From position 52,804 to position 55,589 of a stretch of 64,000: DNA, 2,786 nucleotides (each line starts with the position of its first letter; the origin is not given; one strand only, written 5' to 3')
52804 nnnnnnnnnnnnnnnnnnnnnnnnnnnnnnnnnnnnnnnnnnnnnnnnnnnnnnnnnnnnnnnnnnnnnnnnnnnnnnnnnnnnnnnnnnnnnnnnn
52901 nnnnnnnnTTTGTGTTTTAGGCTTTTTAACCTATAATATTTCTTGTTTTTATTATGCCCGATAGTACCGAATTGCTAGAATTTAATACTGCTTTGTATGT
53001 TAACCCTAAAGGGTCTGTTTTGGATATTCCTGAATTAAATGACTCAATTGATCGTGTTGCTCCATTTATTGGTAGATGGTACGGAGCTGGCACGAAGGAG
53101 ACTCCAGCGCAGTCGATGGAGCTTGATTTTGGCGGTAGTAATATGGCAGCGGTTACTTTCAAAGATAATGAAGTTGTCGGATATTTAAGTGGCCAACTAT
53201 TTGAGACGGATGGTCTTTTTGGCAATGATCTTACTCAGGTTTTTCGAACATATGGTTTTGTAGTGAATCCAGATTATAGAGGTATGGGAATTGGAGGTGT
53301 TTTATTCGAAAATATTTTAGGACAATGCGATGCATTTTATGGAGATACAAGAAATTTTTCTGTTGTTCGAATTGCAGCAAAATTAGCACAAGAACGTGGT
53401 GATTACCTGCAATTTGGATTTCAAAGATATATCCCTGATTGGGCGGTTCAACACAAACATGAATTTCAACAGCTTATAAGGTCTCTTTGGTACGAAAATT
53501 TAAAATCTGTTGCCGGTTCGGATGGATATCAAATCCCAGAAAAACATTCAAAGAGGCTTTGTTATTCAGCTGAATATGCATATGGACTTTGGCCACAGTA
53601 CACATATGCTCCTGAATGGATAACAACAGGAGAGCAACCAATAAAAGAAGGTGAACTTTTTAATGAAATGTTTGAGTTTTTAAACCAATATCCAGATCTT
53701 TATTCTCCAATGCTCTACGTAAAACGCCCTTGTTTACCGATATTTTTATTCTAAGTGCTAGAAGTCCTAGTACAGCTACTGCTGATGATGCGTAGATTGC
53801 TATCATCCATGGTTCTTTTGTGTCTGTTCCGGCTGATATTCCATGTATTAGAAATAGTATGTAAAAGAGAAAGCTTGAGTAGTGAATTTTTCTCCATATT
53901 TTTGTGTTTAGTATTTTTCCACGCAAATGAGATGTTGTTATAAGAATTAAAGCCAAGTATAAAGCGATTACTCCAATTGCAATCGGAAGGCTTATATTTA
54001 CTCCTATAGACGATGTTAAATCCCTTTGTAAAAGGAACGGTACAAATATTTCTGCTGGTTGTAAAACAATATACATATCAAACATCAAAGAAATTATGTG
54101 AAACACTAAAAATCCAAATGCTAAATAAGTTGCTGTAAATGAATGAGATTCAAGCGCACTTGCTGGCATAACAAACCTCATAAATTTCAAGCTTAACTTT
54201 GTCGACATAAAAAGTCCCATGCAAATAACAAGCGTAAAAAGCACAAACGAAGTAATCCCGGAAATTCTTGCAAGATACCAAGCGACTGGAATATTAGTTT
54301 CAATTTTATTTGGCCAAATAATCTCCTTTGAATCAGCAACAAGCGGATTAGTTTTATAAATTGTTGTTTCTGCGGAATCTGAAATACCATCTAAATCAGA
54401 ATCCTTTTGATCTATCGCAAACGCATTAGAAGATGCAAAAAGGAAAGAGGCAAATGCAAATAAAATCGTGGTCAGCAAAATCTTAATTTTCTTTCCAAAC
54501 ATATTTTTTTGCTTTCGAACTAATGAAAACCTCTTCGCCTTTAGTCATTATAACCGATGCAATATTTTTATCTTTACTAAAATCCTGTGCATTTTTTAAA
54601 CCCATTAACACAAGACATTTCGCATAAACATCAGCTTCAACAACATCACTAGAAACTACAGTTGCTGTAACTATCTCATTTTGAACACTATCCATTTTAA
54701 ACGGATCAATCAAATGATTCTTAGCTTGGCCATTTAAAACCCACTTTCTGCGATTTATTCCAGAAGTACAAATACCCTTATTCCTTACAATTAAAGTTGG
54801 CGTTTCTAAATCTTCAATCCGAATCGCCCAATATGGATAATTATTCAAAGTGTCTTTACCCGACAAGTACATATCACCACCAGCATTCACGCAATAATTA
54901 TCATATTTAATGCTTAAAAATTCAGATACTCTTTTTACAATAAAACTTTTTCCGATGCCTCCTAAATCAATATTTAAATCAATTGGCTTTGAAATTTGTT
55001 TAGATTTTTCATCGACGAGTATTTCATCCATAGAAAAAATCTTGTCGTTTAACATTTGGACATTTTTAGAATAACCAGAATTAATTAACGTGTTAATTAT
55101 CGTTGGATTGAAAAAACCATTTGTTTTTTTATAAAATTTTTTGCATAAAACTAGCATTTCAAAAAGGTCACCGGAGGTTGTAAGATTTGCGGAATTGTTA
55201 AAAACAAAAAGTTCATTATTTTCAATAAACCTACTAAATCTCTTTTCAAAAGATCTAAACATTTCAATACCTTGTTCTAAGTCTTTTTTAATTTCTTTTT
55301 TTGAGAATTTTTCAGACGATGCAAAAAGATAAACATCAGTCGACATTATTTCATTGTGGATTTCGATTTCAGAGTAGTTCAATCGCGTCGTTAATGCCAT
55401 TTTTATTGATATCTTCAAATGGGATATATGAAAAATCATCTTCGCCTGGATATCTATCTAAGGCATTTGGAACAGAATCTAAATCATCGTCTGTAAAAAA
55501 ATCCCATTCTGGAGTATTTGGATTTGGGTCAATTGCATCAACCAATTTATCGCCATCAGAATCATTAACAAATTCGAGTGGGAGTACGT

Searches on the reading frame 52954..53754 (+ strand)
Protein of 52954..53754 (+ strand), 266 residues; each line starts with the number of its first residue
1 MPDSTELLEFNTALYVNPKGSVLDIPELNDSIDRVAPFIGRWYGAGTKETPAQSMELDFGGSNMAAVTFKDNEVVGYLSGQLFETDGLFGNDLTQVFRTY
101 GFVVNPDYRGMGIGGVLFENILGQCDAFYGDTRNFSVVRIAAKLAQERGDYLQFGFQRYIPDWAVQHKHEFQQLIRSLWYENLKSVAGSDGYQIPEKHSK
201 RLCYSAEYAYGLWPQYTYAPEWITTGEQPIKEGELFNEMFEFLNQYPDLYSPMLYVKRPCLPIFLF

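Call 56: search_protein_families(library=pfam, proteins=[window:52954-53754:+], max_evalue=0.001)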
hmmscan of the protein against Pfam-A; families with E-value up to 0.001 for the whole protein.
window:52954-53754:+ (266 aa): 2 families
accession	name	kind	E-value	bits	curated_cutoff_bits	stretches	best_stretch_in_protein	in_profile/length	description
PF00583.31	Acetyltransf_1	-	6.8e-06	26.8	20.7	1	64-131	34-93/116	Acetyltransferase (GNAT) family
PF13508.13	Acetyltransf_7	-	1.1e-05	26.1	27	1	67-157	7-83/84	Acetyltransferase (GNAT) domain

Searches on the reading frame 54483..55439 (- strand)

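Call 56: search_protein_families(library=pfam, proteins=[window:54483-55439:-], max_evalue=0.001)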
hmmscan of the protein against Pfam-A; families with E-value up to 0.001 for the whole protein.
window:54483-55439:- (318 aa): 1 family
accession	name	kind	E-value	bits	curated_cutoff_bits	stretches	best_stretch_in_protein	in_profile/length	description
PF02424.20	ApbE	-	1.3e-40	140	25.6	1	49-293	12-262/266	ApbE family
